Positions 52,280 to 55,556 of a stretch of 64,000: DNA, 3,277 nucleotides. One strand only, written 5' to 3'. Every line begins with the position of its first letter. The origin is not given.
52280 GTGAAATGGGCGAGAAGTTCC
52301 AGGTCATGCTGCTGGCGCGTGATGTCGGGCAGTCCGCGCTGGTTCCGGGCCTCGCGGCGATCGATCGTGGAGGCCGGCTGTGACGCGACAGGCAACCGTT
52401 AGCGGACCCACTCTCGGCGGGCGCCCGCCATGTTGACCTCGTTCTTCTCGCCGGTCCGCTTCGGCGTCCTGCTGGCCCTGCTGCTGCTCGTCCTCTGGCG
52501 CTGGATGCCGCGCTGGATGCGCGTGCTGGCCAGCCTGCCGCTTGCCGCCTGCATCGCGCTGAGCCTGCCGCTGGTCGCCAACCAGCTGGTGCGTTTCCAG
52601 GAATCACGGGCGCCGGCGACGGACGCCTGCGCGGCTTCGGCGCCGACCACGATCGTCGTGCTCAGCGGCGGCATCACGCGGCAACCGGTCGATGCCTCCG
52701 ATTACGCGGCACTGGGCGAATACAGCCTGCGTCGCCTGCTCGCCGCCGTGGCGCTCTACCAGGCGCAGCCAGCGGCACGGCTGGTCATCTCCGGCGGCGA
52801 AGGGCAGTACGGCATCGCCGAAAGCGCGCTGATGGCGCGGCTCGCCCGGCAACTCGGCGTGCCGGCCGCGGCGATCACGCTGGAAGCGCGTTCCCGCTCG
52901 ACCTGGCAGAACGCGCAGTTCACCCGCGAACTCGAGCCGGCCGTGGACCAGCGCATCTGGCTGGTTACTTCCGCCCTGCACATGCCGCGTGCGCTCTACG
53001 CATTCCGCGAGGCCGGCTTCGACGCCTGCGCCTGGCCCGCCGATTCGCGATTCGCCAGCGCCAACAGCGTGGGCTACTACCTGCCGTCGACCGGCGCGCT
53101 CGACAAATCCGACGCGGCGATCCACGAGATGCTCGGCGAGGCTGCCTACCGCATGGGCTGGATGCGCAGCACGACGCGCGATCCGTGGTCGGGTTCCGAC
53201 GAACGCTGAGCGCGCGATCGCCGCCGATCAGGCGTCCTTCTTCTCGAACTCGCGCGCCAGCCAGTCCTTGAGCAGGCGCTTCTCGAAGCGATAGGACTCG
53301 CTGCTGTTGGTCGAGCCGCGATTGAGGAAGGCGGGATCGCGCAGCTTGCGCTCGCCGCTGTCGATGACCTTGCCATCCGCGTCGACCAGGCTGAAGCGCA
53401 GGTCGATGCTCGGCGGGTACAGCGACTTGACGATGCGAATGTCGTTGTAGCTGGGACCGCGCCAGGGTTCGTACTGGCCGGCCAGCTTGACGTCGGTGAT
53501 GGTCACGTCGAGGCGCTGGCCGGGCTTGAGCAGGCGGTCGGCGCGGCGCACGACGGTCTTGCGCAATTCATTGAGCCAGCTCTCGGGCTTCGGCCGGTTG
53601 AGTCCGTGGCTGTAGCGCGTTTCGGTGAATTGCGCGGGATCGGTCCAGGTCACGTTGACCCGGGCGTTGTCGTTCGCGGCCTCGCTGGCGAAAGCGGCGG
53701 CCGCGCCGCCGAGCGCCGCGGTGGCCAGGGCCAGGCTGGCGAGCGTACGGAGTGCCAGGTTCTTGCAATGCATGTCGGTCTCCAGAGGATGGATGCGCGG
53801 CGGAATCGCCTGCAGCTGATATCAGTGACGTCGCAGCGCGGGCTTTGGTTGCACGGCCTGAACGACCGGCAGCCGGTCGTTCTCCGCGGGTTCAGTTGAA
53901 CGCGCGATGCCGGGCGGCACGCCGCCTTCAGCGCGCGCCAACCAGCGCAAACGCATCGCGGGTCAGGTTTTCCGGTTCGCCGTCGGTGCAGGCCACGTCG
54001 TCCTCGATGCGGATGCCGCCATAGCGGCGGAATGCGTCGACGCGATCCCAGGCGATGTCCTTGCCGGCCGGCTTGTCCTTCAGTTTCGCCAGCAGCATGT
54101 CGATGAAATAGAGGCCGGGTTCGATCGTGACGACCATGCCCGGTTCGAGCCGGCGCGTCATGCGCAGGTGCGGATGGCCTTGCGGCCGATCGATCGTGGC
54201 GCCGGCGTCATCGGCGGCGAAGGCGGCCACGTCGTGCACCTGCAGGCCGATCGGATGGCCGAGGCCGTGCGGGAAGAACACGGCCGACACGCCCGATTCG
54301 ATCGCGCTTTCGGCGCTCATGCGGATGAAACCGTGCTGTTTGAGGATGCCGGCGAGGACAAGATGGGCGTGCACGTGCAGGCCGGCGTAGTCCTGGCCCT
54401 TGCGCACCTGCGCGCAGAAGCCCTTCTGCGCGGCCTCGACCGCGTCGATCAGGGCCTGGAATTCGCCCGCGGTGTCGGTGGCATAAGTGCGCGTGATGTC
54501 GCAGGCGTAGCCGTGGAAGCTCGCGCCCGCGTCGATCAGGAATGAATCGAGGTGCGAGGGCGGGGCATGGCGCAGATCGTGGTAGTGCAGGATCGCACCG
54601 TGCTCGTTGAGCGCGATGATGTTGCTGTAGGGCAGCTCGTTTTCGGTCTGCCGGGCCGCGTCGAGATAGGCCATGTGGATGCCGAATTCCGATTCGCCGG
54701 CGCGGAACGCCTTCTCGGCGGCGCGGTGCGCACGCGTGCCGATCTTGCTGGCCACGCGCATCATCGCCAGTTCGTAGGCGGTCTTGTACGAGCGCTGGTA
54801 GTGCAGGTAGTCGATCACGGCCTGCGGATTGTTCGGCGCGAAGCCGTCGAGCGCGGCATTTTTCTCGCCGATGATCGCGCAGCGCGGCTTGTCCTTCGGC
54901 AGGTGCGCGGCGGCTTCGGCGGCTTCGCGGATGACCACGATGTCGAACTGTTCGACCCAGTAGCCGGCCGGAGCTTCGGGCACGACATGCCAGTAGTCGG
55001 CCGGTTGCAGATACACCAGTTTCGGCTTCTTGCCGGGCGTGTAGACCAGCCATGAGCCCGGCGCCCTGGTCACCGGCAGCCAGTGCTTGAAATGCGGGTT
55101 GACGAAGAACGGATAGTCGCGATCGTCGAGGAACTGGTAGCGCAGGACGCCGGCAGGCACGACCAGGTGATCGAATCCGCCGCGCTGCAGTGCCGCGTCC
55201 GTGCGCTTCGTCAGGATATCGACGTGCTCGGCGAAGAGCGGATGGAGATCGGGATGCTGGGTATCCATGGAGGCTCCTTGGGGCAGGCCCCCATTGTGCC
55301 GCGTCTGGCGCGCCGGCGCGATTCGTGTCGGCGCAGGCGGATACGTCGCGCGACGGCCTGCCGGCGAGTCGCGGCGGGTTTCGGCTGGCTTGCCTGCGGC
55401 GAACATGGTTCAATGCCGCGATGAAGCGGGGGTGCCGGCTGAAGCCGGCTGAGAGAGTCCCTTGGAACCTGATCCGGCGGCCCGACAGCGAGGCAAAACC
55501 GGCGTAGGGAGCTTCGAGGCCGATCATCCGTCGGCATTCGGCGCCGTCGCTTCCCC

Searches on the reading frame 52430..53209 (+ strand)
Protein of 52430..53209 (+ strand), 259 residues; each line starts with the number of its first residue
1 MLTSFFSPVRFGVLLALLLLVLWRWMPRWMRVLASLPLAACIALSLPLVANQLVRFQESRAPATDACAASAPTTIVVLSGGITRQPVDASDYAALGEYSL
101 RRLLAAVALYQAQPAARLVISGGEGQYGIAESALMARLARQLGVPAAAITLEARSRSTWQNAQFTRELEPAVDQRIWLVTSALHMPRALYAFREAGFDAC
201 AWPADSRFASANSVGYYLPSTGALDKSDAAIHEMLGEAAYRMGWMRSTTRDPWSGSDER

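Call 3: search_protein_families(library=pfam, proteins=[window:52430-53209:+], max_evalue=0.01)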
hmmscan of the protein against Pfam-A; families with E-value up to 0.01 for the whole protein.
window:52430-53209:+ (259 aa): 1 family
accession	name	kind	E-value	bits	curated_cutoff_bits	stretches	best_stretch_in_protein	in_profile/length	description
PF02698.23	DUF218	-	7.1e-34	117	27.6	1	74-236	2-133/133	DUF218 domain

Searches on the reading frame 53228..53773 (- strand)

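Call 3: search_protein_families(library=pfam, proteins=[window:53228-53773:-], max_evalue=0.01)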
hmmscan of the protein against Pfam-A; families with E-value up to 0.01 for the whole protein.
window:53228-53773:- (181 aa): 1 family
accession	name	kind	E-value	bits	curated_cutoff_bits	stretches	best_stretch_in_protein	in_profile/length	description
PF11454.13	DUF3016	-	3.1e-46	157.1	25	1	38-173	2-138/139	Protein of unknown function (DUF3016)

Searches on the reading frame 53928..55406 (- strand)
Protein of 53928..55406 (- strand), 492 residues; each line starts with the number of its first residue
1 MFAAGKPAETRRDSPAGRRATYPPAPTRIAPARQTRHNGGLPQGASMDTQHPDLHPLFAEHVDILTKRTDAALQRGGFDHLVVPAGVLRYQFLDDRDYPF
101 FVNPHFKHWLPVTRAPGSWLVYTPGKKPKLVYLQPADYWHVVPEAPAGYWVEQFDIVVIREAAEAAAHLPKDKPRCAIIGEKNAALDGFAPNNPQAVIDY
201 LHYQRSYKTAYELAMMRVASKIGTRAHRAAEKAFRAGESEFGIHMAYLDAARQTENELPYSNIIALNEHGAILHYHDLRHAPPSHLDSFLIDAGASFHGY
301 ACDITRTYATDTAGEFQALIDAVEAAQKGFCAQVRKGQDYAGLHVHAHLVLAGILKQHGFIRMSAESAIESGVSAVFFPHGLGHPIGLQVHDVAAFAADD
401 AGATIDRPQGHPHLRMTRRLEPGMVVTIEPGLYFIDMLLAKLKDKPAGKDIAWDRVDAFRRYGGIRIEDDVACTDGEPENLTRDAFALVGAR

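Call 3: search_protein_families(library=pfam, proteins=[window:53928-55406:-], max_evalue=0.01)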
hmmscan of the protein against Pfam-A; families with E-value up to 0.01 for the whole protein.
window:53928-55406:- (492 aa): 2 families
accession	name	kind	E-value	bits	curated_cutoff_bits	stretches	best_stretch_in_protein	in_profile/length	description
PF21216.2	PepQ_N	-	5.8e-61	205.3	27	1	57-203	2-152/152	Xaa-Pro dipeptidase, N-terminal domain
PF00557.29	Peptidase_M24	-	6.3e-42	144.1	23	1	215-475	2-208/208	Metallopeptidase family M24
